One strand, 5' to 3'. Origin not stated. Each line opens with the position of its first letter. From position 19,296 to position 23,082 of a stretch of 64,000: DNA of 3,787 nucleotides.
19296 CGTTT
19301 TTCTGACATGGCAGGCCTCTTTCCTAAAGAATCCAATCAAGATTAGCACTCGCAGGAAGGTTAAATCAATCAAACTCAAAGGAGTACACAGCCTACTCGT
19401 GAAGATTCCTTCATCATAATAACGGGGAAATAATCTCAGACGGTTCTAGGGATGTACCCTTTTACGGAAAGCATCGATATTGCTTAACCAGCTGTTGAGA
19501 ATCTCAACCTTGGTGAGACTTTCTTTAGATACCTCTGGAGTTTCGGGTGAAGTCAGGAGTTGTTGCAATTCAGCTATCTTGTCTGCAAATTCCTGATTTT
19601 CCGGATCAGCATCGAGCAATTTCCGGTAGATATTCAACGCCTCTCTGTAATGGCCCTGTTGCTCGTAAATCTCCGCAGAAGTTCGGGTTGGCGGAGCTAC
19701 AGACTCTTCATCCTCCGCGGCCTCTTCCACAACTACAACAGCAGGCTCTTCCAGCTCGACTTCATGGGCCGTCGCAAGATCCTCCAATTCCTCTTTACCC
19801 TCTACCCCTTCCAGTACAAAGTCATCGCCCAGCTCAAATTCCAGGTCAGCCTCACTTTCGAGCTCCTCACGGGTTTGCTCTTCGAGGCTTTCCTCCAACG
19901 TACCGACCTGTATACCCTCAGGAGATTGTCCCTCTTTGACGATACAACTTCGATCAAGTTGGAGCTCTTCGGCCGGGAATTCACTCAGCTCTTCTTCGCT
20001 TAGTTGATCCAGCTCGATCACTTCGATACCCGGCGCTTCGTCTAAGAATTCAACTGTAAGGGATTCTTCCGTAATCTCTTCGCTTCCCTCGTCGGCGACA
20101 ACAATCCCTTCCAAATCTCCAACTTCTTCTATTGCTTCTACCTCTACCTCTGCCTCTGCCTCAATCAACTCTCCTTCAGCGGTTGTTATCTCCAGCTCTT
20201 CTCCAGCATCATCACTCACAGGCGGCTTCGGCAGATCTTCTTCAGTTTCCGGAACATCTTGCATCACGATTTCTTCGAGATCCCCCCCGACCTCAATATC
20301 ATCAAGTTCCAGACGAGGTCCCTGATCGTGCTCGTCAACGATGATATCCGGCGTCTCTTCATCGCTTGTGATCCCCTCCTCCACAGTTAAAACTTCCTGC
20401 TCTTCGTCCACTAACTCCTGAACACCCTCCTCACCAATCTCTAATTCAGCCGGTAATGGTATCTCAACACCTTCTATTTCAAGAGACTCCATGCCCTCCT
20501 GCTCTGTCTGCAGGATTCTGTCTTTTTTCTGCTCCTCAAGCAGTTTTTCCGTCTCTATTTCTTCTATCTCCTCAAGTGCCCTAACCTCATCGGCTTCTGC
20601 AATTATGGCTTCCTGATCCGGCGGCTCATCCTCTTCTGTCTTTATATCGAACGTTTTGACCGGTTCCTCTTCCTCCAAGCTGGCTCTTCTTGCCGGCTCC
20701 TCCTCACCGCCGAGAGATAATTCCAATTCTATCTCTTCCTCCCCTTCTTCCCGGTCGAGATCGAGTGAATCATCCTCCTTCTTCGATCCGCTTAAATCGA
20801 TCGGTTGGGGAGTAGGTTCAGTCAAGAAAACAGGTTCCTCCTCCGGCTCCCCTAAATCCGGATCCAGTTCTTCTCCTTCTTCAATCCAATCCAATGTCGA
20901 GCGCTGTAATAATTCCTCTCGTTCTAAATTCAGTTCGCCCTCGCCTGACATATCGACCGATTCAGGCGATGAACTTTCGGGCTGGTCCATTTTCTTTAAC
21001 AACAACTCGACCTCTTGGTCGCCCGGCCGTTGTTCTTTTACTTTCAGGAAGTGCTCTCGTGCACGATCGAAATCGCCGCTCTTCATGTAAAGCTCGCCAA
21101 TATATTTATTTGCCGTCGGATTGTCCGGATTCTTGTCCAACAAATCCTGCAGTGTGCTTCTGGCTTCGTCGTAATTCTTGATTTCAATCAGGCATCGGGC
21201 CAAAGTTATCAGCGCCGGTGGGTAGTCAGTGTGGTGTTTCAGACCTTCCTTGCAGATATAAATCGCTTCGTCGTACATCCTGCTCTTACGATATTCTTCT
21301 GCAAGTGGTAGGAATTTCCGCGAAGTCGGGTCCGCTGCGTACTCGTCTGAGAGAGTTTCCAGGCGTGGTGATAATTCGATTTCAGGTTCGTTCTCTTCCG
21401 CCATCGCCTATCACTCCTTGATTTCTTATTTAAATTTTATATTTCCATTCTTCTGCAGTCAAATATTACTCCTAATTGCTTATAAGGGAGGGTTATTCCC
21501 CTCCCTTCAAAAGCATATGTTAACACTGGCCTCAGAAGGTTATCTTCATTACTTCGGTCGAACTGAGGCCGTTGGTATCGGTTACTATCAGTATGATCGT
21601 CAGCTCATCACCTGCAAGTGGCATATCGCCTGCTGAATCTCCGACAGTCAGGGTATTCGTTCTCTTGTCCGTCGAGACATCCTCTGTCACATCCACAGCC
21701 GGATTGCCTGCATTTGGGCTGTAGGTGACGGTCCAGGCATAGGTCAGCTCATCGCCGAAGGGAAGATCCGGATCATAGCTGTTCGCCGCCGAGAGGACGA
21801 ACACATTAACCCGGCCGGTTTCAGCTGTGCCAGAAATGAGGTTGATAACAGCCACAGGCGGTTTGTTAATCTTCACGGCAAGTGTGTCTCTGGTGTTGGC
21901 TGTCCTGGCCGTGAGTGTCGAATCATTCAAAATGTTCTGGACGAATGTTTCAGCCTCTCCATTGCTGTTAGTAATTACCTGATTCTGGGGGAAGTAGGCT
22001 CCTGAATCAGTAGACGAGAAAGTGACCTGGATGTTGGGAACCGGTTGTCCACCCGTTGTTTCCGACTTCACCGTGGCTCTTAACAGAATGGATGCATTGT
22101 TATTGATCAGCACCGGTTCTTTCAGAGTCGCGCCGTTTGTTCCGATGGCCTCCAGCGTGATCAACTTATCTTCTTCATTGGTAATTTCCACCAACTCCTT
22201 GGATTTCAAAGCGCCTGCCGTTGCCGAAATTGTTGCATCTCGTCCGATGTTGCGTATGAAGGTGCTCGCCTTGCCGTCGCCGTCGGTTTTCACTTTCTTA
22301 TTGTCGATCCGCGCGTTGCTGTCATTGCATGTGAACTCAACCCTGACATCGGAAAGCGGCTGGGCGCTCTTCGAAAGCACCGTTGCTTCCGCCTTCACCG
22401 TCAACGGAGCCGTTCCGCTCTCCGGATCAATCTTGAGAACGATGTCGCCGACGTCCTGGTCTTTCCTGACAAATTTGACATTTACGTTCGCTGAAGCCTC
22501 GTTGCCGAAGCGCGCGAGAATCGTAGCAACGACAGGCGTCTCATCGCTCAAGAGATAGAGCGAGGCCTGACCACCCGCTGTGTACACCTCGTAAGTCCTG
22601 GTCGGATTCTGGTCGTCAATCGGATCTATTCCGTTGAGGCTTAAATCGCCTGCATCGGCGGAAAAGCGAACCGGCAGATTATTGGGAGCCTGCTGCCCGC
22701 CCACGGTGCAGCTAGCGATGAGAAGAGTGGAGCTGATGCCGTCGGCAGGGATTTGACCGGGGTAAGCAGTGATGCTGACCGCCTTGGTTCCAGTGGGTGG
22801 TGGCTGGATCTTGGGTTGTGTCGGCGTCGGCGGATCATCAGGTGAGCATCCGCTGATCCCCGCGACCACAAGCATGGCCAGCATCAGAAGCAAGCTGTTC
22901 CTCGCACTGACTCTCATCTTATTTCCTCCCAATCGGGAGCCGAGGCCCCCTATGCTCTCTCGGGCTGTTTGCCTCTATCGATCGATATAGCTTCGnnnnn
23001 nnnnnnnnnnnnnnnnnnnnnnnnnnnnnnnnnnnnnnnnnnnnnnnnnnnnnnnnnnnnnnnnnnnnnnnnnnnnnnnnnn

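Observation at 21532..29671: Type IV pilus locus extended by an HTH gene upstream and two unknown lipoproteins downstream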

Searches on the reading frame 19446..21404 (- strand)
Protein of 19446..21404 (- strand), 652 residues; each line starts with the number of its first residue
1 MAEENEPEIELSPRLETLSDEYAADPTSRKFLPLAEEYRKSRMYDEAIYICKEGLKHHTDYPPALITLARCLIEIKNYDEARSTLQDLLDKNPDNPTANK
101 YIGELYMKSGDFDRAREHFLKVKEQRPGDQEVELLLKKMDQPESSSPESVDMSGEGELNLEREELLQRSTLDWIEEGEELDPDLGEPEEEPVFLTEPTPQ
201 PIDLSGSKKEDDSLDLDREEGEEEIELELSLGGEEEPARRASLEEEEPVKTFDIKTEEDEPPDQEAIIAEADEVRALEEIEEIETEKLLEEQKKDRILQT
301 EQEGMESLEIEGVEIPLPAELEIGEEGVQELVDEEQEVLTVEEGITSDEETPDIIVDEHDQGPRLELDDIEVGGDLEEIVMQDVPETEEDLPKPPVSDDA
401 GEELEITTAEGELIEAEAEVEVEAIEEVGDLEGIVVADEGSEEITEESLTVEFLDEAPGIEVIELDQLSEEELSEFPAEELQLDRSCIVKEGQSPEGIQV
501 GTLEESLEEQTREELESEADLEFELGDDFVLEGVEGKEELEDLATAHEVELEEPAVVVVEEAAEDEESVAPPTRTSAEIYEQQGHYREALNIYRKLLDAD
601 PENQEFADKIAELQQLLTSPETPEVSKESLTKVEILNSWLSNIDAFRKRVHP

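Call 3: search_protein_families(library=pfam, proteins=[window:19446-21404:-], max_evalue=0.01)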
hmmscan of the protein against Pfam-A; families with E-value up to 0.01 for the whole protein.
window:19446-21404:- (652 aa): 21 families
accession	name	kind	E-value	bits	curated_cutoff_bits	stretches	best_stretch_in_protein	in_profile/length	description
PF14559.12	TPR_19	-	1.6e-26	92.9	25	2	41-97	4-60/68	Tetratricopeptide repeat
PF07719.23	TPR_2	-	6.3e-19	66.9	27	3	577-603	8-34/34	Tetratricopeptide repeat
PF13428.12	TPR_14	-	6.6e-18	63.9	23.5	2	576-611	7-42/44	Tetratricopeptide repeat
PF13432.12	TPR_16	-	1.8e-13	51.1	32.7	1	73-129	8-64/65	Tetratricopeptide repeat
PF13174.12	TPR_6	-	6.6e-13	48.8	26.3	1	65-94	3-32/33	Tetratricopeptide repeat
PF13176.12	TPR_7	-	1.8e-12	46.7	27.9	1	577-603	6-34/36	Tetratricopeptide repeat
PF13424.12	TPR_12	-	4.7e-12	46.4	30.1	1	43-89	25-72/77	Tetratricopeptide repeat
PF13181.12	TPR_8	-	1.1e-11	44.4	25.7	1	577-603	8-34/34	Tetratricopeptide repeat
PF00515.34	TPR_1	-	8.1e-11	41.7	27.8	1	100-128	5-33/34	Tetratricopeptide repeat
PF12895.13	ANAPC3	-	9.9e-11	42.2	27.2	1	28-87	22-81/82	Anaphase-promoting complex, cyclosome, subunit 3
PF13431.12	TPR_17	-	1.8e-07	31.3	24.4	0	85-117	2-34/34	Tetratricopeptide repeat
PF13414.12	TPR_11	-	2.1e-06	27.7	26.8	0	76-110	8-42/42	TPR repeat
PF24575.1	TPR_Slam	-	3.5e-06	27.8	35.2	0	576-605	53-82/104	Surface lipoprotein assembly modifier, N-terminal TPR repeats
PF25063.1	ARM_TT21_C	-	4e-06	27.3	35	0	64-119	97-152/209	Tetratricopeptide repeat protein 21 C-terminal ARM domain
PF13371.12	TPR_9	-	1.9e-05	25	35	0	71-135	4-68/73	Tetratricopeptide repeat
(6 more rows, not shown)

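Call 4: search_protein_families(library=ncbifam, proteins=[window:19446-21404:-], max_evalue=0.01)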
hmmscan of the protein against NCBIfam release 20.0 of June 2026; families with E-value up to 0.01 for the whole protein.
window:19446-21404:- (652 aa): 25 families
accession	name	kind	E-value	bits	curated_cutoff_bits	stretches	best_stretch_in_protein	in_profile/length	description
TIGR02917.1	PEP_TPR_lipo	equivalog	1.7e-13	49.4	312.2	1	52-132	319-399/899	XrtA/PEP-CTERM system TPR-repeat protein PrsT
TIGR02795.1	tol_pal_ybgF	equivalog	1.2e-09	38.8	90.1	1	34-100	45-114/119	tol-pal system protein YbgF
NF040959.1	MamA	equivalog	1.7e-09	37.5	200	1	31-128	74-171/204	magnetosome protein MamA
TIGR02521.1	type_IV_pilW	equivalog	3.5e-09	36.6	154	1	65-137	138-209/234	type IV pilus biogenesis/stability protein PilW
NF047371.1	FlcA_CTERM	equivalog_domain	6.6e-08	31.5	300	1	25-116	152-250/646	periplasmic flagellar collar protein FlcA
TIGR00540.1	TPR_hemY_coli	hypoth_equivalog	1.5e-07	30.5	142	1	35-120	268-383/385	heme biosynthesis-associated TPR protein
NF008757.0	PRK11788.1-5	equivalog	2e-07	30.5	363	0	552-603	196-247/388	lipopolysaccharide assembly protein LapB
TIGR02552.1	LcrH_SycD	equivalog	3.9e-07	29.9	104.8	1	24-99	47-123/136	SycD/LcrH family type III secretion system chaperone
NF033758.1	gliding_GltE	equivalog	1.7e-06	27.3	225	1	44-122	238-316/411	adventurous gliding motility TPR repeat lipoprotein GltE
TIGR03939.1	PGA_TPR_OMP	equivalog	6.8e-06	24.6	366.65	0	33-97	91-155/800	poly-beta-1,6 N-acetyl-D-glucosamine export porin PgaA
NF040561.1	PrimPol_Msp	equivalog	8.2e-05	21.3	200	0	554-640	9-99/515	CRISPR-associated primase-polymerase type A1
NF008756.0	PRK11788.1-4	equivalog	9.5e-05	21.6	474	1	8-139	160-291/389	lipopolysaccharide assembly protein LapB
NF052230.1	T9SS_PorE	exception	0.00019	19.9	600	0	63-136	58-131/648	PorE family type IX secretion system protein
NF052312.1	T9SS_PorW_SprE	equivalog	0.00023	20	250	1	49-123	129-206/716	type IX secretion system periplasmic lipoprotein PorW/SprE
NF052400.1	M48_BAM_BepA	equivalog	0.00035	19.5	570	0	44-115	357-428/483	beta-barrel assembly-enhancing protease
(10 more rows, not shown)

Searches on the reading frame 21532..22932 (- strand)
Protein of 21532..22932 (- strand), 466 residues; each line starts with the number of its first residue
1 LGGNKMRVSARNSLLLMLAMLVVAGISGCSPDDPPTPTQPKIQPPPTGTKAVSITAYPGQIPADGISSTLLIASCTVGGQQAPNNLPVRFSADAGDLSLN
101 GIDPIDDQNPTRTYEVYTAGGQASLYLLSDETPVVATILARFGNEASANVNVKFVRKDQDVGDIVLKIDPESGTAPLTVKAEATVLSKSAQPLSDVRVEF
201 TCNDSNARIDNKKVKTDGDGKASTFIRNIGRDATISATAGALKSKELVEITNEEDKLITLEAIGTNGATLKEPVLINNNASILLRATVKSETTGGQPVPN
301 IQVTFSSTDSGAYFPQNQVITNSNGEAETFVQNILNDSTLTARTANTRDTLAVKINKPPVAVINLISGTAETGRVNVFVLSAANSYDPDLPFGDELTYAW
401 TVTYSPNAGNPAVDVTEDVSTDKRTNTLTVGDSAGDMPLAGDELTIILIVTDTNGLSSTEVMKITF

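Call 3: search_protein_families(library=pfam, proteins=[window:21532-22932:-], max_evalue=0.01)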
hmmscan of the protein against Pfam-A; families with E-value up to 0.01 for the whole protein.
window:21532-22932:- (466 aa): 5 families
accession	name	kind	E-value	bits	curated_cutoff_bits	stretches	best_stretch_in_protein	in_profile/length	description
PF02369.22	Big_1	-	4.4e-18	65.6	34.9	2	271-347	8-83/93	Bacterial Ig-like domain (group 1)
PF21027.3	Sde0182_C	-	9.9e-06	26.5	27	1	378-454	2-69/83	Cellulose-binding protein Sde0182, C-terminal domain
PF13620.12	CarboxypepD_reg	-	0.0011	19.7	32.3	0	285-333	3-47/82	Carboxypeptidase regulatory-like domain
PF10670.15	DUF4198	-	0.0016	19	34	0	190-224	157-193/209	Domain of unknown function (DUF4198)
PF20598.4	DUF6795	-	0.002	18.9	27.4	0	186-222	5-41/103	Domain of unknown function (DUF6795)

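Call 4: search_protein_families(library=ncbifam, proteins=[window:21532-22932:-], max_evalue=0.01)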
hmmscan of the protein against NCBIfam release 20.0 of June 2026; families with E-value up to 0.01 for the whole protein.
window:21532-22932:- (466 aa): 2 families
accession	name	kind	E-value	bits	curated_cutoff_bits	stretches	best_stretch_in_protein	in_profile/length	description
TIGR04134.1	lipo_with_rSAM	hypoth_equivalog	8e-06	25.9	39.8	0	287-334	45-94/150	radical SAM-associated putative lipoprotein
TIGR02962.1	hdxy_isourate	equivalog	0.0034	17.7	87.45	0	291-332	10-51/113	hydroxyisourate hydrolase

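Call 20: search_protein_families(library=padloc, proteins=[window:21532-22917:-], max_evalue=0.01)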
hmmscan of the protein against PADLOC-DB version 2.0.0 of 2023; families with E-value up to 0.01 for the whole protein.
window:21532-22917:- (461 aa): 0 families

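Call 91: search_solved_structures(query=window:21532-22917:-, max_evalue=1)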
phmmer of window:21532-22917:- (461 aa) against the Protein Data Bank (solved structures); distinct sequences matched with E-value up to 1: 1.
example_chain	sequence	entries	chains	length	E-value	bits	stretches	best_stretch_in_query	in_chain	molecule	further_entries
4ot7_A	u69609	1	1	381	0.96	11.4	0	331-387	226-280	NADH:flavin oxidoreductase/NADH oxidase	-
